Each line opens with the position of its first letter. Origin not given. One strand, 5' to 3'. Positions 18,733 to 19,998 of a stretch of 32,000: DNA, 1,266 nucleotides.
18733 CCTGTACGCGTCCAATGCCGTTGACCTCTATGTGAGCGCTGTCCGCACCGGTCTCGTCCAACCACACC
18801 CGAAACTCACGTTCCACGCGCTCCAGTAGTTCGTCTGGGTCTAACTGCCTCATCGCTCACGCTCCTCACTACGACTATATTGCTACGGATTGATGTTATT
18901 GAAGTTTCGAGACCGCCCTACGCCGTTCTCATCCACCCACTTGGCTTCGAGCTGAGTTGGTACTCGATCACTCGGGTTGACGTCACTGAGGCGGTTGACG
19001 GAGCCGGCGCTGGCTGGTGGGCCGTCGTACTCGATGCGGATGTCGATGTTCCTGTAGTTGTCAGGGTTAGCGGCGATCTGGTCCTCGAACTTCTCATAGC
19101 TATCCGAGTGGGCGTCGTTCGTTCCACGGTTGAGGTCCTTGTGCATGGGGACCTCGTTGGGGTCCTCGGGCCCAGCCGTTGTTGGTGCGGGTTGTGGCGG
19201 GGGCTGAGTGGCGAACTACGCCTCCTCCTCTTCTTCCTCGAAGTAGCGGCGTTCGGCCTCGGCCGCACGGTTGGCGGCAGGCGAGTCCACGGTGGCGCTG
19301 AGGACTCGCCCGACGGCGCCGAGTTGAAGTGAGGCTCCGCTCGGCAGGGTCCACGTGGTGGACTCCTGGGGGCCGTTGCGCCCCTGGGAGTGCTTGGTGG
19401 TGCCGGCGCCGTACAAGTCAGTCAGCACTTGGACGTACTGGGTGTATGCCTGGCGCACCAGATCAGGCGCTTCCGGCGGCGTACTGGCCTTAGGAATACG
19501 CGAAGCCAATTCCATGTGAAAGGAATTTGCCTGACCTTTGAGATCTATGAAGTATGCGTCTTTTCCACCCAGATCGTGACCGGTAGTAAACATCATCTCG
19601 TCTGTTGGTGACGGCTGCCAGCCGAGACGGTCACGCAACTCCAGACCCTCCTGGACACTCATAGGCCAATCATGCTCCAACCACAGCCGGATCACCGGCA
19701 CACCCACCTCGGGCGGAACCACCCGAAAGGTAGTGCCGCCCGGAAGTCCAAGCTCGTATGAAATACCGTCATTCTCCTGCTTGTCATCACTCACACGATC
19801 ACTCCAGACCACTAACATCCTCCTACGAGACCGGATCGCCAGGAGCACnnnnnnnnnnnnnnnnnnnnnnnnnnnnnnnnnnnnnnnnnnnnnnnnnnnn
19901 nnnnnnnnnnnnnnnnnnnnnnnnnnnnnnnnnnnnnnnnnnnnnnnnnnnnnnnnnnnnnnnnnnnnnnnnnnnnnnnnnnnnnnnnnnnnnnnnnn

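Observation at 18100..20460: AT-richer accessory island of four unassignable genes inside a housekeeping backbone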

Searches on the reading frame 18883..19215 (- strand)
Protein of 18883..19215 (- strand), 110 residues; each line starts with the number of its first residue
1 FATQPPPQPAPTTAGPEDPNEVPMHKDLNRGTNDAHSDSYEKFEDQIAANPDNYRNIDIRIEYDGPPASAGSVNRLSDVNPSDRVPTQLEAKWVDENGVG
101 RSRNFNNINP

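Call 11: find_homologous_proteins(query=window:18883-19215:-)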
Query window:18883-19215:- (110 aa): 2 proteins with E <= 0.001 among 3 candidates.
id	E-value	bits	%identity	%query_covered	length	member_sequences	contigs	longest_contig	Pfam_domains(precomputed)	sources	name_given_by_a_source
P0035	5.3e-51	190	100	79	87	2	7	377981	-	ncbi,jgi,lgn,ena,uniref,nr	ncbi:MAG: hypothetical protein E7Z97_11515 [Propionibacteriaceae bacterium]|uniref:Uncharacterized p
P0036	1.2e-41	160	84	79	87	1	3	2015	-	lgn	-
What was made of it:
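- The word-indexed search with C found only C itself and one 84% relative, with no intact nuclease from this species (call 11).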

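Call 16: search_protein_families(library=pfam, proteins=[window:18883-19215:-], max_evalue=10)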
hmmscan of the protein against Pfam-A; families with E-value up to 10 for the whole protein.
window:18883-19215:- (110 aa): 0 families

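Call 23: search_protein_representatives(protein=window:18883-19215:-)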
Query: 110 residues. Proteins with E-value up to 0.001 (for the whole library): 21; up to 1e-10: 5; up to 1e-30: 0. The best 21 are listed.
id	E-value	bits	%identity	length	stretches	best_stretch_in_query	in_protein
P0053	2.2e-19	86.3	57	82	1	34-108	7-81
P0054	4.2e-17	79.0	57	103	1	31-100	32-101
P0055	1.2e-12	64.6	47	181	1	15-100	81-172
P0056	2.9e-11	60.2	41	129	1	16-103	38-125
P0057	4.9e-11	59.4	48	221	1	15-98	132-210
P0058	2.0e-10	57.5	43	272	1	14-110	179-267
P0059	3.0e-10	56.9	47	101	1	24-108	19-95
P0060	9.8e-10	55.3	43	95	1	15-102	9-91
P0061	2.5e-09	54.0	47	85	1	24-98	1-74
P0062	1.4e-08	51.6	33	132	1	15-107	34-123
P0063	9.7e-08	48.8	36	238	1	15-102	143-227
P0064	1.7e-07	48.0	42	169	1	16-106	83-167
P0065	5.1e-06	43.3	35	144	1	15-107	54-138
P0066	1.4e-05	41.9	36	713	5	68-99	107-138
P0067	2.2e-05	41.2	33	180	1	15-108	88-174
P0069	4.7e-05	40.2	38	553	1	15-107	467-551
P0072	1.7e-04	38.4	34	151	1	15-105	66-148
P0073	8.3e-04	36.1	34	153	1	15-107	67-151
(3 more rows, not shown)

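Call 24: search_protein_families(library=pfam, proteins=[P0055, P0057, P0058, P0063, P0064, P0067, P0069, P0072, P0073, P0065], max_evalue=0.01)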
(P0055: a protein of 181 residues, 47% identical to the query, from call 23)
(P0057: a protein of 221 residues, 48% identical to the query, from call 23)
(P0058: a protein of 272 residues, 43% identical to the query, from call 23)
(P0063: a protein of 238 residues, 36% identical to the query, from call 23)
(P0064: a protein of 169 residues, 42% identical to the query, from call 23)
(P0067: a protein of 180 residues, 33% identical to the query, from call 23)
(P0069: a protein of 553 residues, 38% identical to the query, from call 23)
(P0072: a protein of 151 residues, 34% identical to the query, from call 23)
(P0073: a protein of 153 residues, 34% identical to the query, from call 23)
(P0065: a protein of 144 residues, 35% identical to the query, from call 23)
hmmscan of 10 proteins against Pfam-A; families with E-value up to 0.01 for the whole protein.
P0055 (181 aa): 1 family
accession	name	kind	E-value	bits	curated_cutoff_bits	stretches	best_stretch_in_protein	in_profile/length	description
PF13930.12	Endonuclea_NS_2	-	1.5e-15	58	27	1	14-112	1-100/132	DNA/RNA non-specific endonuclease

P0057 (221 aa): 1 family
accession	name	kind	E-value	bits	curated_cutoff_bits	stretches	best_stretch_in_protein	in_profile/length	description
PF13930.12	Endonuclea_NS_2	-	7.4e-16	59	27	1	65-175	2-113/132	DNA/RNA non-specific endonuclease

P0058 (272 aa): 1 family
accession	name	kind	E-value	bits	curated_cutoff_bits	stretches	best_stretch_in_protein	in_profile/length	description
PF13930.12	Endonuclea_NS_2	-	4.1e-09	37.2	27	1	106-221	1-103/132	DNA/RNA non-specific endonuclease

P0063 (238 aa): 1 family
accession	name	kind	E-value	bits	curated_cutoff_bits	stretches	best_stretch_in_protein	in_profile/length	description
PF13930.12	Endonuclea_NS_2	-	2.1e-14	54.3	27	1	78-193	1-118/132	DNA/RNA non-specific endonuclease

P0064 (169 aa): 1 family
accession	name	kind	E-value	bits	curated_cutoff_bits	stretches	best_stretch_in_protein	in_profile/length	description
PF13930.12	Endonuclea_NS_2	-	3.3e-12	47.2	27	1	10-129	1-113/132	DNA/RNA non-specific endonuclease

P0067 (180 aa): 1 family
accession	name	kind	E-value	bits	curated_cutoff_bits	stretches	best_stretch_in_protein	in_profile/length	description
PF13930.12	Endonuclea_NS_2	-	1.5e-09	38.5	27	1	14-103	1-84/132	DNA/RNA non-specific endonuclease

P0069 (553 aa): 1 family
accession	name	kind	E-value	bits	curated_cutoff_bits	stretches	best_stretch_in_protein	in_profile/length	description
PF13930.12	Endonuclea_NS_2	-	2.4e-13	50.9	27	1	395-517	1-116/132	DNA/RNA non-specific endonuclease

P0072 (151 aa): 1 family
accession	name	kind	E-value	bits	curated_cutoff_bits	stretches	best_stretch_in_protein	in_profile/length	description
PF13930.12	Endonuclea_NS_2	-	8.3e-07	29.7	27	1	50-116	52-116/132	DNA/RNA non-specific endonuclease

P0073 (153 aa): 1 family
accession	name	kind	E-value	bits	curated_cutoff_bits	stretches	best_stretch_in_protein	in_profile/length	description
PF13930.12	Endonuclea_NS_2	-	1.1e-11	45.5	27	1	3-116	9-115/132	DNA/RNA non-specific endonuclease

P0065 (144 aa): 1 family
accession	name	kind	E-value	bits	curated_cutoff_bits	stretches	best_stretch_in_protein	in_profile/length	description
PF13930.12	Endonuclea_NS_2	-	1.6e-07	32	27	1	34-77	49-88/132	DNA/RNA non-specific endonuclease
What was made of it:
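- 18883..19173 (-): ORF C plus its upstream in-frame stretch: vestige of the C-terminal fragment of an EsaD-like (Endonuclea_NS_2 / Tox-NucA) nuclease toxin domain. It lacks the N-terminal fragment and the catalytic GGH His. All 10 longer relatives scanned carry PF13930 (calls 23, 24).
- On Endonuclea_NS_2 / Tox-NucA / EsaD-like nuclease toxin (ORF C): 21 relatives were found by exhaustive phmmer, and 10 of the 10 longer ones scanned carry PF13930 (calls 23, 24).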

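Call 53: search_solved_structures(query=A1, max_evalue=1, show_alignments=2)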
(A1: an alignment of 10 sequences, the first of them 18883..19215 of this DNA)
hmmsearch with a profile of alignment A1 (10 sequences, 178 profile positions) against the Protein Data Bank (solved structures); distinct sequences matched with E-value up to 1: 4.
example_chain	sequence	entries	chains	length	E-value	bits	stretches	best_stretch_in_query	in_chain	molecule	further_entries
8guo_B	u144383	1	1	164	4.1e-10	42.9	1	15-136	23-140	Type VII secretion system protein EssD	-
8gun_A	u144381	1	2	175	7.8e-09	38.7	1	15-136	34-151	Type VII secretion system protein EssD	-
5j57_B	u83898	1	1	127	0.75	12.7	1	17-46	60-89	VHH single chain antibody V5E1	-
7kbi_C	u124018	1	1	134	0.81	12.6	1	17-46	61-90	VHH antibody V5E1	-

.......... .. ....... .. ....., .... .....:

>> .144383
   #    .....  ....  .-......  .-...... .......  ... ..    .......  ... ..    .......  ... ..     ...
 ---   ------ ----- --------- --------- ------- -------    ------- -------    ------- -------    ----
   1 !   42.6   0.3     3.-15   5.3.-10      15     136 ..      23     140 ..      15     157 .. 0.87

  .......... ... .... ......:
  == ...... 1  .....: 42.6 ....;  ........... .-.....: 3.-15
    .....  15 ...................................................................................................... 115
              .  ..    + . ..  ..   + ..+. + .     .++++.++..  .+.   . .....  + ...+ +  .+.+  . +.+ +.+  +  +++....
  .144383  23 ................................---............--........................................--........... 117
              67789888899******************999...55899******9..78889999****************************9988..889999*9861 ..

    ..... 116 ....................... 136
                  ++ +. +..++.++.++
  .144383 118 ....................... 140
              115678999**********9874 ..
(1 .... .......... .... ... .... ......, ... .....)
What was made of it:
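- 18883..19173 (-): The family profile hits S. aureus EssD/EsaD 8GUO_B at E 4e-10 (call 53).
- Closest known: EsaD/EsaG. Same: The toxin domain is the same Pfam family (PF13930), and the profile hits EssD at E 4e-10 (call 53).
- C's relatives all carry PF13930 (call 24), and their profile hits EsaD/EssD (call 53).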

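Call 81: search_protein_families(library=padloc, proteins=[window:18883-19215:-], max_evalue=0.01)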
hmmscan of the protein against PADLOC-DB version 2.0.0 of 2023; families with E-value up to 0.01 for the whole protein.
window:18883-19215:- (110 aa): 0 families

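Call 82: search_protein_families(library=phrogs, proteins=[window:18883-19215:-], max_evalue=0.01)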
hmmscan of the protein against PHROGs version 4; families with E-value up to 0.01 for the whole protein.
window:18883-19215:- (110 aa): 0 families

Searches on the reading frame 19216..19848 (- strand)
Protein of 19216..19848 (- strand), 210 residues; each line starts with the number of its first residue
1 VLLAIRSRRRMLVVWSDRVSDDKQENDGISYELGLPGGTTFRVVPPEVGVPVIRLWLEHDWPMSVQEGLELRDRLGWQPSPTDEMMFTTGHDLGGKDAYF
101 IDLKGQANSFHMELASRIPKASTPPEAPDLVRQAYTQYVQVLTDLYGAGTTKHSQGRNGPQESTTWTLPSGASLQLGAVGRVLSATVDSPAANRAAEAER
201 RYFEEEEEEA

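Call 3: search_protein_families(library=pfam, proteins=[window:19216-19848:-], max_evalue=0.1)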
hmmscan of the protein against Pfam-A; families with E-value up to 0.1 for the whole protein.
window:19216-19848:- (210 aa): 1 family
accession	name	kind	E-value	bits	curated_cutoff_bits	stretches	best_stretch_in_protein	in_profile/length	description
PF19818.4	DUF6301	-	4.9e-27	95.2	27.2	1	53-191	1-136/137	Family of unknown function (DUF6301)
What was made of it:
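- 19216..19818 (-): Gene B: second DUF6301 paralogue (198-200 aa; 52% identical to A), with a premature TAG 13 codons before the ancestral stop. PF19818, E 4.9e-27 (call 3).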

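Call 4: search_protein_families(library=ncbifam, proteins=[window:19216-19848:-], max_evalue=0.1)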
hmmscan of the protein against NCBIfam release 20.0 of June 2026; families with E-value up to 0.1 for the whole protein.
window:19216-19848:- (210 aa): 0 families

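Call 81: search_protein_families(library=padloc, proteins=[window:19216-19812:-], max_evalue=0.01)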
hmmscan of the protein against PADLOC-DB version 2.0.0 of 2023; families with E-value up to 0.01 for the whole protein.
window:19216-19812:- (198 aa): 0 families

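Call 82: search_protein_families(library=phrogs, proteins=[window:19216-19812:-], max_evalue=0.01)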
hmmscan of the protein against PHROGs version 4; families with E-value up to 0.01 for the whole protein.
window:19216-19812:- (198 aa): 0 families
